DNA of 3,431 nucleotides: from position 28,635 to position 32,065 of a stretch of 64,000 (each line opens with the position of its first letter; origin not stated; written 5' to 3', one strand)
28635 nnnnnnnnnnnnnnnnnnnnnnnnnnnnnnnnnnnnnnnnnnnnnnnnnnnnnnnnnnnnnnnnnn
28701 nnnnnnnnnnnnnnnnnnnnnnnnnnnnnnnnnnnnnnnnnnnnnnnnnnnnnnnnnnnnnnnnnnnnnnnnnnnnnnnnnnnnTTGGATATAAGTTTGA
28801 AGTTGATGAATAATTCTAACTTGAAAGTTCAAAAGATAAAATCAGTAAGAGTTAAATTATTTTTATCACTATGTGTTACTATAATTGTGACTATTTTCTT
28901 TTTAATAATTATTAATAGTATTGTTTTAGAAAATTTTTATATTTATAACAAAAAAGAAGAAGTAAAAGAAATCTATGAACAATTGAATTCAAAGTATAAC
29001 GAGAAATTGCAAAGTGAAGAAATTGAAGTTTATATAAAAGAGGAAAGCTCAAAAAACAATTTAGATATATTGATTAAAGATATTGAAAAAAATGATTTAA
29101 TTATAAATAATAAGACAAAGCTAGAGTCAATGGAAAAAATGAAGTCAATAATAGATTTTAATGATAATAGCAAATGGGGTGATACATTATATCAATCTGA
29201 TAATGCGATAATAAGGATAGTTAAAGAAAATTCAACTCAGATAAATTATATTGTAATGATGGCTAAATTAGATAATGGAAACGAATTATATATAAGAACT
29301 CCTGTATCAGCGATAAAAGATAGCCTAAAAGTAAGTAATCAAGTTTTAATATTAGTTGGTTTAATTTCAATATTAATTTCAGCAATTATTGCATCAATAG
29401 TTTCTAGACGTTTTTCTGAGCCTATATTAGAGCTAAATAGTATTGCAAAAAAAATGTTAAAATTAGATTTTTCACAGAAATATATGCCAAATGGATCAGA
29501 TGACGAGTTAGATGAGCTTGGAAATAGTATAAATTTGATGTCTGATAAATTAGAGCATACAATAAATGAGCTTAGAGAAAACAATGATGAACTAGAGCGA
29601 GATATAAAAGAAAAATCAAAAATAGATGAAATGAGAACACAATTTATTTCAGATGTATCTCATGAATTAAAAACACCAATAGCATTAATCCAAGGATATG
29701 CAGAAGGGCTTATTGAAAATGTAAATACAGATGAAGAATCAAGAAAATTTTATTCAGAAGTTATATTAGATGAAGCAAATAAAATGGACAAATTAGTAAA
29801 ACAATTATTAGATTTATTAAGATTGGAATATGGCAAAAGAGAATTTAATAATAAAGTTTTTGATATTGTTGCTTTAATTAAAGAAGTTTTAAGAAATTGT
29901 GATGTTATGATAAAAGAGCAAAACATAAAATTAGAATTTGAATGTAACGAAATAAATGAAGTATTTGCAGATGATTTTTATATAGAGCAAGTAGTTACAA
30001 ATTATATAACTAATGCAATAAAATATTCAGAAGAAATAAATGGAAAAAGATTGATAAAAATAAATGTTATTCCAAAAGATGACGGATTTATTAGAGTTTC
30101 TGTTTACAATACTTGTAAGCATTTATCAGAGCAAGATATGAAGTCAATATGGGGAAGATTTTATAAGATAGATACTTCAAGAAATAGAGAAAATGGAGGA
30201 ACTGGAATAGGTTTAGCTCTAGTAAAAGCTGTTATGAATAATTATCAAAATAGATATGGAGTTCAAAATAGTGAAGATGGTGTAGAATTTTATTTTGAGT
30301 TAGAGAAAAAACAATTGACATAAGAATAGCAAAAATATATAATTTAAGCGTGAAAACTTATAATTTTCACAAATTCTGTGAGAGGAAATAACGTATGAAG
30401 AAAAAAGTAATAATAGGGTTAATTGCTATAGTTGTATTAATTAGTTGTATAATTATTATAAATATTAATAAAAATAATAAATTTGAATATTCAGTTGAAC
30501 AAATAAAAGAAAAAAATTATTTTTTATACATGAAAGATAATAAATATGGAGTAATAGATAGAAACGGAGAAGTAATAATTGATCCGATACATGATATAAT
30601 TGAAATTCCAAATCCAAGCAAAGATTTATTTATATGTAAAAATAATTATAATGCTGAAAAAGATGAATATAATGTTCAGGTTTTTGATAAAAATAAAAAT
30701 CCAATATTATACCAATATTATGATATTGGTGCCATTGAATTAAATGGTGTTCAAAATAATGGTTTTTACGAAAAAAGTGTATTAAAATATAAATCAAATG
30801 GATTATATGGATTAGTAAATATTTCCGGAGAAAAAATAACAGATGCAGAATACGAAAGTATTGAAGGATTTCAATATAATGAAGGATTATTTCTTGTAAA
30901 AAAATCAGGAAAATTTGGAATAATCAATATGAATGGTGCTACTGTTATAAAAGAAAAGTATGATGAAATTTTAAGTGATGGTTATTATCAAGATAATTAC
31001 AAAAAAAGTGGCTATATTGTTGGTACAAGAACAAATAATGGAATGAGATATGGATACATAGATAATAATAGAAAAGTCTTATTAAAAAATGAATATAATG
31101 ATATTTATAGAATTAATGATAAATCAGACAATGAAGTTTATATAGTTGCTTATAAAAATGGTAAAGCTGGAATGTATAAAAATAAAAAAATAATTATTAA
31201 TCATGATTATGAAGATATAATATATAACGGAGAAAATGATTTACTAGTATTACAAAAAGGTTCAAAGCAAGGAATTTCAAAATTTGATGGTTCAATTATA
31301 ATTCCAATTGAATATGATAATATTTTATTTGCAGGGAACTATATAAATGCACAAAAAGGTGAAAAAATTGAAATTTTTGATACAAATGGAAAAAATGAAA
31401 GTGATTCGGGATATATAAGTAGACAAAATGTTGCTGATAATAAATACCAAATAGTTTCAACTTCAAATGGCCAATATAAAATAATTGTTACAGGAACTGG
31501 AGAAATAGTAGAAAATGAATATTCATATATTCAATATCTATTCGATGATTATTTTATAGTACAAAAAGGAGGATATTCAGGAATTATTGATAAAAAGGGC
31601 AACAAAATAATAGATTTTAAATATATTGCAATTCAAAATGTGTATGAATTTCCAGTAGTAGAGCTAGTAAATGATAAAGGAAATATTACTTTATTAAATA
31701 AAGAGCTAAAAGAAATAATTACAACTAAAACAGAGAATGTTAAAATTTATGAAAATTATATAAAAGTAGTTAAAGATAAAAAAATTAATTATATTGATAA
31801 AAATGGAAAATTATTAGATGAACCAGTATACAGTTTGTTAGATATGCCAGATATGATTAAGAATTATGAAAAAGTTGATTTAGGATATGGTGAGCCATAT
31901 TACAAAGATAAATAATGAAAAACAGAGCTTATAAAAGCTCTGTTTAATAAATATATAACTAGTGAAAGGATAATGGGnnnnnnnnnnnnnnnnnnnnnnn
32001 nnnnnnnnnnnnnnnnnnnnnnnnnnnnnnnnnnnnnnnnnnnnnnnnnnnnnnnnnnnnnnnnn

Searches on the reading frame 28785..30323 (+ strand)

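Call 60: search_protein_families(library=pfam, proteins=[window:28785-30323:+], max_evalue=0.00001)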
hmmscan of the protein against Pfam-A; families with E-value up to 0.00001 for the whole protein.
window:28785-30323:+ (512 aa): 4 families
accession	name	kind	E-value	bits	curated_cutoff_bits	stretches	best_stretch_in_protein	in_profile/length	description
PF00512.31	HisKA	-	9.2e-17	61.3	26.9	1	283-350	1-66/66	His Kinase A (phospho-acceptor) domain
PF02518.31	HATPase_c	-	1.5e-14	54.8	26.4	1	399-508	5-109/111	Histidine kinase-, DNA gyrase B-, and HSP90-like ATPase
PF14501.12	HATPase_c_5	-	5.5e-09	36.3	22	1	400-500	6-95/102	GHKL domain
PF00672.30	HAMP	-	9.4e-07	29.5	25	1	206-257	2-52/53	HAMP domain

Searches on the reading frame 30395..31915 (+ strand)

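Call 60: search_protein_families(library=pfam, proteins=[window:30395-31915:+], max_evalue=0.00001)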
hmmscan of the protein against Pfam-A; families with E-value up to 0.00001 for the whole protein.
window:30395-31915:+ (506 aa): 1 family
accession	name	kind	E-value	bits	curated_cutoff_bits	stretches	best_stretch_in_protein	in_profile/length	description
PF14903.11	WG_beta_rep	-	6.6e-18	64.9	25.6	1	138-173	1-34/35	WG containing repeat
